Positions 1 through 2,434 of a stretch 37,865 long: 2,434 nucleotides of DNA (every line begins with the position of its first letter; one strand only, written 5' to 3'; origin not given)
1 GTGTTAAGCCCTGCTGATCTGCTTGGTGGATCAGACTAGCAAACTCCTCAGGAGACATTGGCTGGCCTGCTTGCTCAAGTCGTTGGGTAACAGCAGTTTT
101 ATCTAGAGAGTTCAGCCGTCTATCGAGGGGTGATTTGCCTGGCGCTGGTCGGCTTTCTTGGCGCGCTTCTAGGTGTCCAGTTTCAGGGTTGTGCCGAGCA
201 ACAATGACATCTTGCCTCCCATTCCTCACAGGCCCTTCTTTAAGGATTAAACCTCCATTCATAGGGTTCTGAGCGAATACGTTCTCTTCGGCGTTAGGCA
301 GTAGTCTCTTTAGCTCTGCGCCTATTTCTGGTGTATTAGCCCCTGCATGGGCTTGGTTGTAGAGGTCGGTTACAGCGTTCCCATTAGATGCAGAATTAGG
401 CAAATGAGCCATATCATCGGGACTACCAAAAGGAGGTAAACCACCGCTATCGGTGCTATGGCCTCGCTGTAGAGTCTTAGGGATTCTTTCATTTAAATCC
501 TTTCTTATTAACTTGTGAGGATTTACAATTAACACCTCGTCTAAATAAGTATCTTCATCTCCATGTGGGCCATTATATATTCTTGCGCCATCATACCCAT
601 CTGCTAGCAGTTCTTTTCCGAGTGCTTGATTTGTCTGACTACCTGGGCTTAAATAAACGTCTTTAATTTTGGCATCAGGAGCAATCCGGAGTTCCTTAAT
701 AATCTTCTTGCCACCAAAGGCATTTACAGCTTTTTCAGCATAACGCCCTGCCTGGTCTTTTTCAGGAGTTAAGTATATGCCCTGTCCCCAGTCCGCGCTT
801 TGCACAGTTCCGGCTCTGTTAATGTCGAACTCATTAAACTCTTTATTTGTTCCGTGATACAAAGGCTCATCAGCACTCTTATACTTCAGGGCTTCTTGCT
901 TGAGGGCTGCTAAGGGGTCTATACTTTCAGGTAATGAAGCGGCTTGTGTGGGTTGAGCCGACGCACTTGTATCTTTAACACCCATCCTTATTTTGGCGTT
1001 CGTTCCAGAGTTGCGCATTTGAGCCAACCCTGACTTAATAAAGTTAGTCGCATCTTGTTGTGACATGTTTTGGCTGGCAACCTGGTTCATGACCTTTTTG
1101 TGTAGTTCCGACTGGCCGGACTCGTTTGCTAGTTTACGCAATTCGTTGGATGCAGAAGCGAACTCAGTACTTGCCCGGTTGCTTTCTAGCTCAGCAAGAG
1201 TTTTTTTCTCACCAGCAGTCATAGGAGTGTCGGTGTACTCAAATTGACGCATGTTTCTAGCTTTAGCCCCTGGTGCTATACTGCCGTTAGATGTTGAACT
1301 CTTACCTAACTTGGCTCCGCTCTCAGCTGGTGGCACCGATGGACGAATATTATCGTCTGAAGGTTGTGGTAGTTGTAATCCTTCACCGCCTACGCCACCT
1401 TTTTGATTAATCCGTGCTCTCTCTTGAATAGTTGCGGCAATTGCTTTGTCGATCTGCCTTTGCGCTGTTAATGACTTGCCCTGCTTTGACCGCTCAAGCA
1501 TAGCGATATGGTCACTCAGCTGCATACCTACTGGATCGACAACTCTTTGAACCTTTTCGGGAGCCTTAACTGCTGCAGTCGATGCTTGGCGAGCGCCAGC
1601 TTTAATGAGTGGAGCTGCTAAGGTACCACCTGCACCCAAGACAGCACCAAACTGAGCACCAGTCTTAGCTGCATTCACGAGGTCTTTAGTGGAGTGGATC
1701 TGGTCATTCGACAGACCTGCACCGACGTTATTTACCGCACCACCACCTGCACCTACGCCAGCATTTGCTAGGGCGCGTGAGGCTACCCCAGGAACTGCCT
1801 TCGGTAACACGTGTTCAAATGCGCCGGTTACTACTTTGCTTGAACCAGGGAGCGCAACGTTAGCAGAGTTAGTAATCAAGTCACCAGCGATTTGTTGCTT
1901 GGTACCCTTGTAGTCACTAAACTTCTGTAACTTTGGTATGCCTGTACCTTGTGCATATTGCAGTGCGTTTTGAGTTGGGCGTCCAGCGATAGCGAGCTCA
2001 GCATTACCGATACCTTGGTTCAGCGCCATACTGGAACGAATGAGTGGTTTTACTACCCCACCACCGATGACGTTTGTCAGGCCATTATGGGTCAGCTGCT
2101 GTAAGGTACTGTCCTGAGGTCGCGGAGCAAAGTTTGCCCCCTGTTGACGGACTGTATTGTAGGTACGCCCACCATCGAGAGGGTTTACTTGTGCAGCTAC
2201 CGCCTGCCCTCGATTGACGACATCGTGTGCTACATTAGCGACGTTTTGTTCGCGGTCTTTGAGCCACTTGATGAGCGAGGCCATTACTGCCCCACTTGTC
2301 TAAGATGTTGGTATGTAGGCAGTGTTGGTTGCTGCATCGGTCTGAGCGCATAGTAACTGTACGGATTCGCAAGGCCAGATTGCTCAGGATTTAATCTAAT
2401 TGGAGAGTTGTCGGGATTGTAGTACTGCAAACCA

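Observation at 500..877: PARP-like (H-Y-E) ADP-ribosyltransferase-type motif set inside the giant virion protein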

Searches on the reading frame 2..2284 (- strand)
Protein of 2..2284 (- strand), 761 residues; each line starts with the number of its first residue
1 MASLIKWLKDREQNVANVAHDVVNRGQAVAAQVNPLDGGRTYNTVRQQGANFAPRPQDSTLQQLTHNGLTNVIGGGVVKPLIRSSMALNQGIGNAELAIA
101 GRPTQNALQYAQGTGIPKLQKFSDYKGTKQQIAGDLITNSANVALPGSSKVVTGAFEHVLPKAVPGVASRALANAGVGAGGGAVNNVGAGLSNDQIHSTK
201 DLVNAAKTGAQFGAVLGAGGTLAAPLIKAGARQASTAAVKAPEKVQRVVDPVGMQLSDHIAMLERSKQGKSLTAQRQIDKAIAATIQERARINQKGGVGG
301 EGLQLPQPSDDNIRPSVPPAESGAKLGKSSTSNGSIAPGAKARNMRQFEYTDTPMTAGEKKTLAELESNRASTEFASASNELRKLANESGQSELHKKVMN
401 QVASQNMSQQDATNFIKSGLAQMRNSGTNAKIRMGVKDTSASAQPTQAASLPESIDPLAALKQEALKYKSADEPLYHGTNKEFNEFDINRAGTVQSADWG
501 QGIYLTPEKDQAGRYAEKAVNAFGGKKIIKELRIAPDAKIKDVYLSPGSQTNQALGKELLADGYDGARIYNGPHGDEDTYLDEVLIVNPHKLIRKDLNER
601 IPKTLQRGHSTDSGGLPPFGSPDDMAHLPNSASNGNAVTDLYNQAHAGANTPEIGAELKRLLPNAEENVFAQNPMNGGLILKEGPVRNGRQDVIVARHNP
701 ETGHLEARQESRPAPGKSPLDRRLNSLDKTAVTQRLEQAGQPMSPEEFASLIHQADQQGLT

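Call 6: search_protein_families(library=phrogs, proteins=[window:2-2284:-], max_evalue=1)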
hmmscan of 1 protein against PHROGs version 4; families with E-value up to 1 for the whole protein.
window:2-2284:- (761 aa): 2 families
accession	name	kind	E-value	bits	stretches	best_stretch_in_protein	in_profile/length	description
phrog_4700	-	unknown function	2.1e-10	41.5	1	467-521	13-67/149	-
phrog_31411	-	unknown function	0.078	13.5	1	475-520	57-101/232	-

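Call 7: search_protein_families(library=pfam, proteins=[window:2-2284:-], max_evalue=10)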
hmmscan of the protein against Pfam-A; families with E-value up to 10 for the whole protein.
window:2-2284:- (761 aa): 2 families
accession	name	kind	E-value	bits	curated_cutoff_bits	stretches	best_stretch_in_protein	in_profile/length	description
PF13151.12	DUF3990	-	7.4e-08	32.7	32.2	1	475-537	3-63/152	Protein of unknown function (DUF3990)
PF18760.7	ART-PolyVal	-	3.2e-07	31.7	31.2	1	475-539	9-52/140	ADP-Ribosyltransferase in polyvalent proteins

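Call 8: search_protein_families(library=ncbifam, proteins=[window:2-2284:-], max_evalue=10)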
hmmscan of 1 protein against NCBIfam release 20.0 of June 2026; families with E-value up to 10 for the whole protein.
window:2-2284:- (761 aa): 1 family
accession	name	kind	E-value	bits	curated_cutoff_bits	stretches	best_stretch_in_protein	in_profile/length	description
NF009873.0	PRK13335.1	equivalog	0.41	9.9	537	1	221-384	10-173/356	superantigen-like protein SSL3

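Call 9: find_homologous_proteins(query=window:2-2284:-)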
Query window:2-2284:- (761 aa): 4 proteins with E <= 0.001 among 8000 candidates.
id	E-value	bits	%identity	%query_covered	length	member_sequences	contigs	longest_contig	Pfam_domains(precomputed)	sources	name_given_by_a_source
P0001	1.0e-66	244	50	38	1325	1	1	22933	-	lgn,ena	-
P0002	4.0e-39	153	59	17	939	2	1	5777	PF13151.13,PF18760.8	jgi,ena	-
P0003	4.4e-28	117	39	24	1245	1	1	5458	-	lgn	-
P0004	5.7e-13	67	41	22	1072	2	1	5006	-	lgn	-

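Call 10: search_dna_similar(query=window:2-2284:-, collection=phages, mode=protein)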
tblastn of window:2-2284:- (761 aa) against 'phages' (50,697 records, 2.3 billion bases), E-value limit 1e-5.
Records with a match: 17; places in all: 17; records where one place covers at least 80% of the query: 0.
Best place of each record, by identity: <60% 17.
By first word of the organism name: Dickeya 15; Salmonella 1; Shigella 1.
By host as written in the record: Dickeya solani 8; Pectobacterium sp. and Dickeya sp. 3; Dickeya sp. 2; Salmonella enterica subsp. enterica serovar Paratyphi B 1; Dickeya solani F012 1; Dickeya solani DSM28711 1; Shigella boydii 1.
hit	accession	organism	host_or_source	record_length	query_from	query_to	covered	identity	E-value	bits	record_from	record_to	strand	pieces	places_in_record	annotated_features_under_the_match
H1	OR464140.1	Salmonella phage CRW-SP2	Salmonella enterica subsp. enterica ...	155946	475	595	16%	29.4%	7e-6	56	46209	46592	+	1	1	hypothetical protein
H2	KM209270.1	Dickeya phage phiDP10.3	Pectobacterium sp. and Dickeya sp.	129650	475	569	12%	33.6%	1e-6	59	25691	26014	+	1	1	hypothetical protein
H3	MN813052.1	Dickeya phage Ds23CZ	Dickeya solani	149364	475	569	12%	33.6%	1e-6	59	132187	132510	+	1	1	hypothetical protein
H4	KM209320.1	Dickeya phage phiDP23.1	Pectobacterium sp. and Dickeya sp.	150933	475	569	12%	33.6%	1e-6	59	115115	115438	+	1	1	hypothetical protein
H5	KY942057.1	Dickeya phage XF4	Dickeya solani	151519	475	569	12%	33.6%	1e-6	59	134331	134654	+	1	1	unknown structural protein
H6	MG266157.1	Dickeya phage PP35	Dickeya solani F012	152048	475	569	12%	33.6%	1e-6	59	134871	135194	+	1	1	hypothetical protein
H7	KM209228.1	Dickeya phage phiD3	Pectobacterium sp. and Dickeya sp.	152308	475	569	12%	33.6%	1e-6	59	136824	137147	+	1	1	hypothetical protein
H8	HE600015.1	Dickeya phage vB-DsoM-LIMEstone1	Dickeya solani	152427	475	569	12%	33.6%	1e-6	59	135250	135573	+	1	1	unknown structural protein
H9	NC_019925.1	Dickeya phage vB-DsoM-LIMEstone1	Dickeya solani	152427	475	569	12%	33.6%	1e-6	59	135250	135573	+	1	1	unknown structural protein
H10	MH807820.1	Dickeya phage Coodle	Dickeya solani DSM28711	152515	475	569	12%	33.6%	1e-6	59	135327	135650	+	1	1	hypothetical protein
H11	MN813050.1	Dickeya phage Ds16CZ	Dickeya solani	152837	475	569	12%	33.6%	1e-6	59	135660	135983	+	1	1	hypothetical protein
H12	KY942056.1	Dickeya phage JA15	Dickeya solani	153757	475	569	12%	33.6%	1e-6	59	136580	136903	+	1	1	unknown structural protein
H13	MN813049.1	Dickeya phage Ds9CZ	Dickeya solani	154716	475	569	12%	33.6%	1e-6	59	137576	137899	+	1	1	hypothetical protein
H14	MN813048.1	Dickeya phage Ds5CZ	Dickeya solani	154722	475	569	12%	33.6%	1e-6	59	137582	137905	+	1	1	hypothetical protein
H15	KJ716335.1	Dickeya phage RC-2014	Dickeya sp.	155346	475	569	12%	33.6%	1e-6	59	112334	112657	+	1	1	hypothetical protein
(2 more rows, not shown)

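Call 17: get_annotated_region(hit=H8, flank=3000)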
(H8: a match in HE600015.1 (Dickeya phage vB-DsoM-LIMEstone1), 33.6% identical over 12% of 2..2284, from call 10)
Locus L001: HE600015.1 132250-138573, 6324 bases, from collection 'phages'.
description: Dickeya phage vB_DsoM_LIMEstone1 complete genome.
organism: Dickeya phage vB-DsoM-LIMEstone1 (NCBI taxid 2678590)
taxonomy: Viruses; Duplodnaviria; Heunggongvirae; Uroviricota; Caudoviricetes; Ackermannviridae; Aglimvirinae; Limestonevirus; Limestonevirus limestone
host: Dickeya solani; source: soil from potato trial field; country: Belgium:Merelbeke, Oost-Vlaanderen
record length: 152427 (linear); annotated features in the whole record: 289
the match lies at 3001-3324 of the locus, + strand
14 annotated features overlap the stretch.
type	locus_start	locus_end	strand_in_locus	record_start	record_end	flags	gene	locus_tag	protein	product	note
CDS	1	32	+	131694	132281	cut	-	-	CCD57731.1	hypothetical protein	ORF170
CDS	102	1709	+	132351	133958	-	F-LimX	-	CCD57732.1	putative homing endonuclease F-LimX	ORF171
CDS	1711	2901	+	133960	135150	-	-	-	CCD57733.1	putative threonine ammonia lyase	ORF172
regulatory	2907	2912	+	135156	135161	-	-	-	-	minus_10_signal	putative late promoter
CDS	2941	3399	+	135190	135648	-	-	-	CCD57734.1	unknown structural protein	ORF173; confirmed structural protein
regulatory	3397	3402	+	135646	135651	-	-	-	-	minus_10_signal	putative late promoter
CDS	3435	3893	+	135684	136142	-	-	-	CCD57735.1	unknown structural protein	ORF174; confirmed structural protein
regulatory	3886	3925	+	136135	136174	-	-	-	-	terminator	putative factor-independent terminator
CDS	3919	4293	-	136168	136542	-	-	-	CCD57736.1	hypothetical protein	ORF175; putative coiled coil present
CDS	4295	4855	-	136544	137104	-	-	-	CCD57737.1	hypothetical protein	ORF176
regulatory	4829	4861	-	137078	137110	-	-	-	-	terminator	putative factor-independent terminator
CDS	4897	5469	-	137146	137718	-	-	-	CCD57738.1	hypothetical protein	ORF177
regulatory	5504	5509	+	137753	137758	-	-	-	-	minus_10_signal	putative late promoter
CDS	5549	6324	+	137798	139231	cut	-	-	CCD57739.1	putative DNA polymerase gp43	ORF178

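Call 18: get_annotated_region(hit=H1, flank=3000)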
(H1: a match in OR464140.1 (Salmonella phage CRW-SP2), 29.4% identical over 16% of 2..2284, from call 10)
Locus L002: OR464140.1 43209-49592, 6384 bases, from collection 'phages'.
description: Salmonella phage CRW-SP2, complete genome.
organism: Salmonella phage CRW-SP2 (NCBI taxid 3079598)
taxonomy: Viruses; Duplodnaviria; Heunggongvirae; Uroviricota; Caudoviricetes; Ackermannviridae; Aglimvirinae
host: Salmonella enterica subsp. enterica serovar Paratyphi B; source: contaminated river water; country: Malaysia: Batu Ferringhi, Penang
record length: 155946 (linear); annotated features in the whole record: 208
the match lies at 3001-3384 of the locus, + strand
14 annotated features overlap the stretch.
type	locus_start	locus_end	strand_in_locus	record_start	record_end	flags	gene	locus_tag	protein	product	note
tRNA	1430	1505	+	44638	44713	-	-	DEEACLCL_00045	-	tRNA-Met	-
tRNA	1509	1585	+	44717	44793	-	-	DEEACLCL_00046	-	tRNA-Arg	-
CDS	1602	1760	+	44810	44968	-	-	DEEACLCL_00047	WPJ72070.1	hypothetical protein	-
tRNA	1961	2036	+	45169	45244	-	-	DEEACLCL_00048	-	tRNA-Trp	-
tRNA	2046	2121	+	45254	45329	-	-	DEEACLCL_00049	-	tRNA-Asn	-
tRNA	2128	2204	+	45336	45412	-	-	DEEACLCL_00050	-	tRNA-Glu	-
tRNA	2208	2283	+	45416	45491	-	-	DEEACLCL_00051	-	tRNA-Ile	-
tRNA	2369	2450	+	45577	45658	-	-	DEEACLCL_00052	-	tRNA-Tyr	-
tRNA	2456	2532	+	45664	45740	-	-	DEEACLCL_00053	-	tRNA-Lys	-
CDS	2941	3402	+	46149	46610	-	-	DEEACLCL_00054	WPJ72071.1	hypothetical protein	-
CDS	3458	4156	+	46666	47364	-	-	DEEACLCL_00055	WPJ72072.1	hypothetical protein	-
CDS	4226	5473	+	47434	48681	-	-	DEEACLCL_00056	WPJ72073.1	hypothetical protein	-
CDS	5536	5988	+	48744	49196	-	-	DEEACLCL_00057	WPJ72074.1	hypothetical protein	-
CDS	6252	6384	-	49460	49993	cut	-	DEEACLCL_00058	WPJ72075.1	hypothetical protein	-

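Call 59: find_encoding_contigs(protein=P0001, flank=10000, max_places=3)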
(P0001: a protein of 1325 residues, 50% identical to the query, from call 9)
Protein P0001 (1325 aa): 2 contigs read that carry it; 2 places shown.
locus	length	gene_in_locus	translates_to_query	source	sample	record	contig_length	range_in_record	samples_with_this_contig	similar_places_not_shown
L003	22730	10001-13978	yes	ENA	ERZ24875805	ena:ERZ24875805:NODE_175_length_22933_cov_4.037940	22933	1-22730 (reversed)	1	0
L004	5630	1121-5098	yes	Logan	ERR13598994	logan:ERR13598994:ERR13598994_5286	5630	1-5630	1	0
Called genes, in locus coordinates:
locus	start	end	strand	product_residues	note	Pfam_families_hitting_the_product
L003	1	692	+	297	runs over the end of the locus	?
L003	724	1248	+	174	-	-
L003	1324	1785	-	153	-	PF01844:HNH, PF13395:HNH_4, PF14279:HNH_5 (weak)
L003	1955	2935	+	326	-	-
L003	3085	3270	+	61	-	-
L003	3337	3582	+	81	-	-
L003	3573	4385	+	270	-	-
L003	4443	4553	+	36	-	-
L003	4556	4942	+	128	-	-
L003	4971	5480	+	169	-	-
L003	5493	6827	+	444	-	-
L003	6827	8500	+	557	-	-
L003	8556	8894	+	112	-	-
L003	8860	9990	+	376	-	-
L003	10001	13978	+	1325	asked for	-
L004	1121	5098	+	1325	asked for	-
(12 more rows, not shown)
